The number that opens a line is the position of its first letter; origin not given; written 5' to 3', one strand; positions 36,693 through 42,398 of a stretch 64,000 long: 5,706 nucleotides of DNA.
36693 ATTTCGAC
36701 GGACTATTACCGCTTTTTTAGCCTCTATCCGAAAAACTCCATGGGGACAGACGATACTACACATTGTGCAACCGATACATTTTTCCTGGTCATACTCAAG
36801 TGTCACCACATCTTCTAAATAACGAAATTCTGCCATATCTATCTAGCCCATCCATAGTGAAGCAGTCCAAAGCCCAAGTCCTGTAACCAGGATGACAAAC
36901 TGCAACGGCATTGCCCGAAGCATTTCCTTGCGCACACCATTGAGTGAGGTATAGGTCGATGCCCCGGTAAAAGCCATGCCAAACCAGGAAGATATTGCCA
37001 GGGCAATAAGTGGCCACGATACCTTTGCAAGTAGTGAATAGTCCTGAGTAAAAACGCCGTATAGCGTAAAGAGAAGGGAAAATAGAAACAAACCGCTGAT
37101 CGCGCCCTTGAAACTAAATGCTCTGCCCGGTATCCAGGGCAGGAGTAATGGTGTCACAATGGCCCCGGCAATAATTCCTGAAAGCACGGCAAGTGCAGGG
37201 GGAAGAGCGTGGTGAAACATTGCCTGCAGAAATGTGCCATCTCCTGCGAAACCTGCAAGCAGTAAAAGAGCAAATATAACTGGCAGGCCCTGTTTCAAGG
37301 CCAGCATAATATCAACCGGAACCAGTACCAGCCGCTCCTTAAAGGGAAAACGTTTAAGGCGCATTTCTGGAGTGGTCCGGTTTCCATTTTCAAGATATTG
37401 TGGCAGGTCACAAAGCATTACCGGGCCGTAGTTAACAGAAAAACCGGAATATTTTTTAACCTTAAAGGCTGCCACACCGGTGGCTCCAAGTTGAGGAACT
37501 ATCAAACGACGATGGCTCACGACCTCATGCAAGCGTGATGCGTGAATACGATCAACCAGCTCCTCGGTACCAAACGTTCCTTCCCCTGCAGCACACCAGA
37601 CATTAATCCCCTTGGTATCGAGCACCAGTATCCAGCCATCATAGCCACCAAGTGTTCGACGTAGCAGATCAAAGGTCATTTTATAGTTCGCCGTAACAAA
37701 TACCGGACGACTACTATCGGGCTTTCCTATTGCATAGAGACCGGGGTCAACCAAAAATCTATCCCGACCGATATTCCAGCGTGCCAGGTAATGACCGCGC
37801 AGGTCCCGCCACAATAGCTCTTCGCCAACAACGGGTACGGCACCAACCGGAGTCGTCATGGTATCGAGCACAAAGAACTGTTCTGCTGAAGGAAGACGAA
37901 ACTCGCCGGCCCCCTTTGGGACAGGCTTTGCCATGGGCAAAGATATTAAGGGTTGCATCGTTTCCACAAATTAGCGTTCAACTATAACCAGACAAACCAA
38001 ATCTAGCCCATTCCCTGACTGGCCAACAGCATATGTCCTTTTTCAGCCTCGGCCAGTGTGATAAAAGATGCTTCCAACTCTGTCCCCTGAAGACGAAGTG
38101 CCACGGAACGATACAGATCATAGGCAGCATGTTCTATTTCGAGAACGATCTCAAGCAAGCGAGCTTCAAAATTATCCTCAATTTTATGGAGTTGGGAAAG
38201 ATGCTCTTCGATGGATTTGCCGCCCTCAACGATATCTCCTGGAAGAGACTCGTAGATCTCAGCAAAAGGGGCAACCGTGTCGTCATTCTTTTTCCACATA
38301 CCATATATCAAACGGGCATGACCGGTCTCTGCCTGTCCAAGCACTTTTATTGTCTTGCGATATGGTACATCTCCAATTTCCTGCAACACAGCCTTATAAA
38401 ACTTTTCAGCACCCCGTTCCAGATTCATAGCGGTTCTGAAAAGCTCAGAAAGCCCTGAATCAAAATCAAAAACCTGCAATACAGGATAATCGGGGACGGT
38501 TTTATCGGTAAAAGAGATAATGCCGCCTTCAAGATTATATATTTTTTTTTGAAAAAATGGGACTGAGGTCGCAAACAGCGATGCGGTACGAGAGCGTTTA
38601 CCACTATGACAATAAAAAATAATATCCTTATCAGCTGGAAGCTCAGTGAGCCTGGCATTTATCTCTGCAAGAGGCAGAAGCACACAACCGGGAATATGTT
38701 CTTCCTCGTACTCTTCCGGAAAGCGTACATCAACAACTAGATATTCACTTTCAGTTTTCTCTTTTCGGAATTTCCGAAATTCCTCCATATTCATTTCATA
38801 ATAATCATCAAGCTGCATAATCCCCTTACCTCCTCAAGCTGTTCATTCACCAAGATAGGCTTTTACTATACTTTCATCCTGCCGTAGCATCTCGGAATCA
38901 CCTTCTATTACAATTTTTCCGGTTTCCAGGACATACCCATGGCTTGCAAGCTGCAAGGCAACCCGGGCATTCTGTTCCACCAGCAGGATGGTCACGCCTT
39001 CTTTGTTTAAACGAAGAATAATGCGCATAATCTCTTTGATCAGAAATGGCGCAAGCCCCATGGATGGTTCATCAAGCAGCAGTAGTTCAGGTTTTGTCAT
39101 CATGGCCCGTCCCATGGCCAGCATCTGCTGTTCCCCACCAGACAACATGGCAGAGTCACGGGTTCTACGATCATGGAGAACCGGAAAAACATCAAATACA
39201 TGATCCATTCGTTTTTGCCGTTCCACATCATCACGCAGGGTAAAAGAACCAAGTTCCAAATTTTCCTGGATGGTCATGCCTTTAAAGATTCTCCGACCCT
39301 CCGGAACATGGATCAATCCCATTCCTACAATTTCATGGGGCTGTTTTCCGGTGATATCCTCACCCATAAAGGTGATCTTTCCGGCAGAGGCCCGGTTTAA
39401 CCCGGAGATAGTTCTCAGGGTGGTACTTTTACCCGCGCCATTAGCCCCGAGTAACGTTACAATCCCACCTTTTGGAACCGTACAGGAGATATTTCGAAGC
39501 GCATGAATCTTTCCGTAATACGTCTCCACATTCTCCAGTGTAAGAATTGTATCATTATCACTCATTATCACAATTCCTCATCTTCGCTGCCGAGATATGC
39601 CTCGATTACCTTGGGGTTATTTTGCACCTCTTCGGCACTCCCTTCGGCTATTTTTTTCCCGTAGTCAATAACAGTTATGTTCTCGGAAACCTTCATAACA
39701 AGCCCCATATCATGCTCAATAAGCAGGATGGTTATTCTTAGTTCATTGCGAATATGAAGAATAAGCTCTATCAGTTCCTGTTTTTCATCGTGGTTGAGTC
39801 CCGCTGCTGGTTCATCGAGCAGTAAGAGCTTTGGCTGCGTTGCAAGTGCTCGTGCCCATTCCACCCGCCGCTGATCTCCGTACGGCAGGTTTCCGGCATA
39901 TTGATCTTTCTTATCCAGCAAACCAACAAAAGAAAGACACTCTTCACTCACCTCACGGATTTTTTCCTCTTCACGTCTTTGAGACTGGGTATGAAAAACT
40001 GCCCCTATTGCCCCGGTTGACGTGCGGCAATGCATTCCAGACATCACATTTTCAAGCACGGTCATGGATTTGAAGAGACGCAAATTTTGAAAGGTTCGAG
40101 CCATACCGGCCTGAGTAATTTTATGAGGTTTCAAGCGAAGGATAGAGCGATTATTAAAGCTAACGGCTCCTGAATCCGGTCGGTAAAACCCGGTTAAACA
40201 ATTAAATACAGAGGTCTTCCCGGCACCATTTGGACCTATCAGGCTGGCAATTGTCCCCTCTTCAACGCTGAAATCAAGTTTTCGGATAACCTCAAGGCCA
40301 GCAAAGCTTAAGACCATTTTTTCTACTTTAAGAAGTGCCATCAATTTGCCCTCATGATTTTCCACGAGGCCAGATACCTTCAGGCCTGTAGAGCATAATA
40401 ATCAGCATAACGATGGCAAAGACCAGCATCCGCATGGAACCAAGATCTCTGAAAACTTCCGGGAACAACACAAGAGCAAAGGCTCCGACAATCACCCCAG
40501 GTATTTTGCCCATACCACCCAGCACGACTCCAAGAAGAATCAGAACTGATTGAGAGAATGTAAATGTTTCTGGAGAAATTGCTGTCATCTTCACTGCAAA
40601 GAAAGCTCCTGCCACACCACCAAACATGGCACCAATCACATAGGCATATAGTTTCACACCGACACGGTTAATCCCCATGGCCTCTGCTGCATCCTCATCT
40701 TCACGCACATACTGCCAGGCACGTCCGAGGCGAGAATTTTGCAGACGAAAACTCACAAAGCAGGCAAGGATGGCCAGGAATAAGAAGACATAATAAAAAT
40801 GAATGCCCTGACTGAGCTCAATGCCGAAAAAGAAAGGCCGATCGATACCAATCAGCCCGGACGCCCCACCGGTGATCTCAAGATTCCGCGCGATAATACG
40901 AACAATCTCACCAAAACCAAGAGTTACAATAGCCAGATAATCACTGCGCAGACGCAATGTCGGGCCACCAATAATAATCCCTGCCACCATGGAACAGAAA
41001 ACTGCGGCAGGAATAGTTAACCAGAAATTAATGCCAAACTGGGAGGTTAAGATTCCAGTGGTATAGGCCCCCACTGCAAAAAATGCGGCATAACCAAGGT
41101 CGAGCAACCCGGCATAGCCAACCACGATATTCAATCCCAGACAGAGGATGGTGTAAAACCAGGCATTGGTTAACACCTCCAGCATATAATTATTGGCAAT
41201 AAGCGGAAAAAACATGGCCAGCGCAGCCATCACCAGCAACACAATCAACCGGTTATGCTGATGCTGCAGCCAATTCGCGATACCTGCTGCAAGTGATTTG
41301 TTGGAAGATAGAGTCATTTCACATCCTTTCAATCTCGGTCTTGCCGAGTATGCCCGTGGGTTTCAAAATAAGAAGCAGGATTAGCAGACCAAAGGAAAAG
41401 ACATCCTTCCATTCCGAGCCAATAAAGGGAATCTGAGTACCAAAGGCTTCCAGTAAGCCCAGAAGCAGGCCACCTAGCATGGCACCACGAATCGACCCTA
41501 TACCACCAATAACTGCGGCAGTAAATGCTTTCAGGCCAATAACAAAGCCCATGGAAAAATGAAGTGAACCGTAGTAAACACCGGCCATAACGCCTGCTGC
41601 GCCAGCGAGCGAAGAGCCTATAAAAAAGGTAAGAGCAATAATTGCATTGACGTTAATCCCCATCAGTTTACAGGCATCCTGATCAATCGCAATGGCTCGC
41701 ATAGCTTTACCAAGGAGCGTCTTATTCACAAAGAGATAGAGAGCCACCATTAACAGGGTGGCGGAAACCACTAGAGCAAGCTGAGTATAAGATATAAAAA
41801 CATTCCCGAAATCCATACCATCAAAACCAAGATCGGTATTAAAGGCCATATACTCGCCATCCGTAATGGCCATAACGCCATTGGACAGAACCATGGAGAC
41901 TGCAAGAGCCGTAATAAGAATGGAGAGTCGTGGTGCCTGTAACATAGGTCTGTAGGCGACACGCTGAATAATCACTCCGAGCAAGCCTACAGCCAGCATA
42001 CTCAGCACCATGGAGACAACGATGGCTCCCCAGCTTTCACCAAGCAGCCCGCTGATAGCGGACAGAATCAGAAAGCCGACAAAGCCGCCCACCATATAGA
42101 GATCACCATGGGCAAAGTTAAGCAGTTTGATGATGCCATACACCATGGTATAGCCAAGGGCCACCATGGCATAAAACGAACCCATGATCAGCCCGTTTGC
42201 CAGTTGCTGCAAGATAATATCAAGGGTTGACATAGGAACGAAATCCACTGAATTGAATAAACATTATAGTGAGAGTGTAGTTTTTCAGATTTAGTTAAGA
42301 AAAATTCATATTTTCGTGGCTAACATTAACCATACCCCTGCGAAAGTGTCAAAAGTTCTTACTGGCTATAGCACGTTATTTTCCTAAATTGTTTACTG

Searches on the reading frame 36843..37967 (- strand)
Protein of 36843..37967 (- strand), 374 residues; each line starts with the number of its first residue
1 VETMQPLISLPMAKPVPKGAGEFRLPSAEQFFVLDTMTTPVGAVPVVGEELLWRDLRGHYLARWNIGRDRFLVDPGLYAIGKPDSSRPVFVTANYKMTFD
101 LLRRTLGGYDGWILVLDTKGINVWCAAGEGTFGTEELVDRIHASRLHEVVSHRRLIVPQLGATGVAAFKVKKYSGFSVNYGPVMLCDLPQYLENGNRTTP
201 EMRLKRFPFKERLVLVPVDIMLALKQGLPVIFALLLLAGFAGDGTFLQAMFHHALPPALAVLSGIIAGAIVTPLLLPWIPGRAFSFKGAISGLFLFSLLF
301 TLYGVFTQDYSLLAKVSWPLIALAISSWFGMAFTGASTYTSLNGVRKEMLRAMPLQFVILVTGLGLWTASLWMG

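Call 36: search_protein_families(library=pfam, proteins=[window:36843-37967:-], max_evalue=0.001)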
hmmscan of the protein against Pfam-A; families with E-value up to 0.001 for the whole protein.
window:36843-37967:- (374 aa): 1 family
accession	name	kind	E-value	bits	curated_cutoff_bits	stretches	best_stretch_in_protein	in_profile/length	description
PF03599.22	CdhD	-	1.4e-12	47.5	24.8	1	73-163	268-360/387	CO dehydrogenase/acetyl-CoA synthase delta subunit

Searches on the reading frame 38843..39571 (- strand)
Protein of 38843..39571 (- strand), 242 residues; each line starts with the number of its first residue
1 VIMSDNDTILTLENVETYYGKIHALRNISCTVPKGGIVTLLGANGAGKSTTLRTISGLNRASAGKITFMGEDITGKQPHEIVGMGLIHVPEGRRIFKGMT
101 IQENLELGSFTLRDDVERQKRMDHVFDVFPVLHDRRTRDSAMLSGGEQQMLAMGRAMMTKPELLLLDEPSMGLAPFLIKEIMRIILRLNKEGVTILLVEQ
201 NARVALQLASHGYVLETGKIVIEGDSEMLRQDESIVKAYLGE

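Call 36: search_protein_families(library=pfam, proteins=[window:38843-39571:-], max_evalue=0.001)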
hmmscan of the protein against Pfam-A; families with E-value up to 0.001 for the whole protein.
window:38843-39571:- (242 aa): 2 families
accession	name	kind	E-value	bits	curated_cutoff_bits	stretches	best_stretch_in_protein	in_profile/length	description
PF00005.33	ABC_tran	-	2.9e-30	106.1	25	1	25-170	1-136/137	ABC transporter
PF13304.12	AAA_21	-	2.7e-10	41.3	27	1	135-197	230-295/304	AAA domain, putative AbiEii toxin, Type IV TA system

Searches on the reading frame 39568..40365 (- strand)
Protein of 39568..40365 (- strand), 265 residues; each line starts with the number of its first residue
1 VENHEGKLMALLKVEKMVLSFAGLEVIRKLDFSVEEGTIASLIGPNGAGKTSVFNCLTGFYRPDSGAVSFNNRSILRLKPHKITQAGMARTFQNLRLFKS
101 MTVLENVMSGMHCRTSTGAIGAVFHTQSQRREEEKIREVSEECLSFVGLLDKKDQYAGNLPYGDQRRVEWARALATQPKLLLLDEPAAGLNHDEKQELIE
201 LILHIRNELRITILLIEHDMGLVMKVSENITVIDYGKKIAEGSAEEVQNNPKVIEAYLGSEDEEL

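Call 36: search_protein_families(library=pfam, proteins=[window:39568-40365:-], max_evalue=0.001)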
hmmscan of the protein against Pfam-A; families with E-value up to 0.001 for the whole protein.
window:39568-40365:- (265 aa): 4 families
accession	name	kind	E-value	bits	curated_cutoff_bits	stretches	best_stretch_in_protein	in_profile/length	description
PF00005.33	ABC_tran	-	2.4e-30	106.4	25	1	28-187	2-136/137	ABC transporter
PF12399.14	BCA_ABC_TP_C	-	7.6e-14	51.4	25.5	1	237-262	1-26/27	Branched-chain amino acid ATP-binding cassette transporter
PF13304.12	AAA_21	-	1.7e-08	35.3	27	0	39-60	1-22/304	AAA domain, putative AbiEii toxin, Type IV TA system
PF13476.12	AAA_23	-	0.0001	23.5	27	1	30-60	15-42/201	AAA domain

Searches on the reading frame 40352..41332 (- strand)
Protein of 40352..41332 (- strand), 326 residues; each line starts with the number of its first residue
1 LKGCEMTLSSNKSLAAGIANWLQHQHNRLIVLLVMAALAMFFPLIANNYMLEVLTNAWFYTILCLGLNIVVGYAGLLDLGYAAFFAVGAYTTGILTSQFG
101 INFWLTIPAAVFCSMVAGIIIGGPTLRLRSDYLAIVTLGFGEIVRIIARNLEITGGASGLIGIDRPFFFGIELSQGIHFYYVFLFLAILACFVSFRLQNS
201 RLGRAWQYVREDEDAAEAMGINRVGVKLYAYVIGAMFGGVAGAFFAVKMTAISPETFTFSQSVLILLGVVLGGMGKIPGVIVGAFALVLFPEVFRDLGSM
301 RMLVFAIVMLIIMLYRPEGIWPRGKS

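Call 36: search_protein_families(library=pfam, proteins=[window:40352-41332:-], max_evalue=0.001)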
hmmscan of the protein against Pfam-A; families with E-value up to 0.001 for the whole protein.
window:40352-41332:- (326 aa): 1 family
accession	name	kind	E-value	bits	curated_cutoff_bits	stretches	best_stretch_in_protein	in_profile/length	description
PF02653.21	BPD_transp_2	-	5e-50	170.6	26.8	1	50-313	2-269/269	Branched-chain amino acid transport system / permease component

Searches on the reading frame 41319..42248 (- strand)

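Call 36: search_protein_families(library=pfam, proteins=[window:41319-42248:-], max_evalue=0.001)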
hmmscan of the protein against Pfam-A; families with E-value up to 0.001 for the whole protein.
window:41319-42248:- (309 aa): 1 family
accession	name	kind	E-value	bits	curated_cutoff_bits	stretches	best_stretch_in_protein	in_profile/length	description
PF02653.21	BPD_transp_2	-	2.7e-43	148.5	26.8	1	16-293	2-269/269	Branched-chain amino acid transport system / permease component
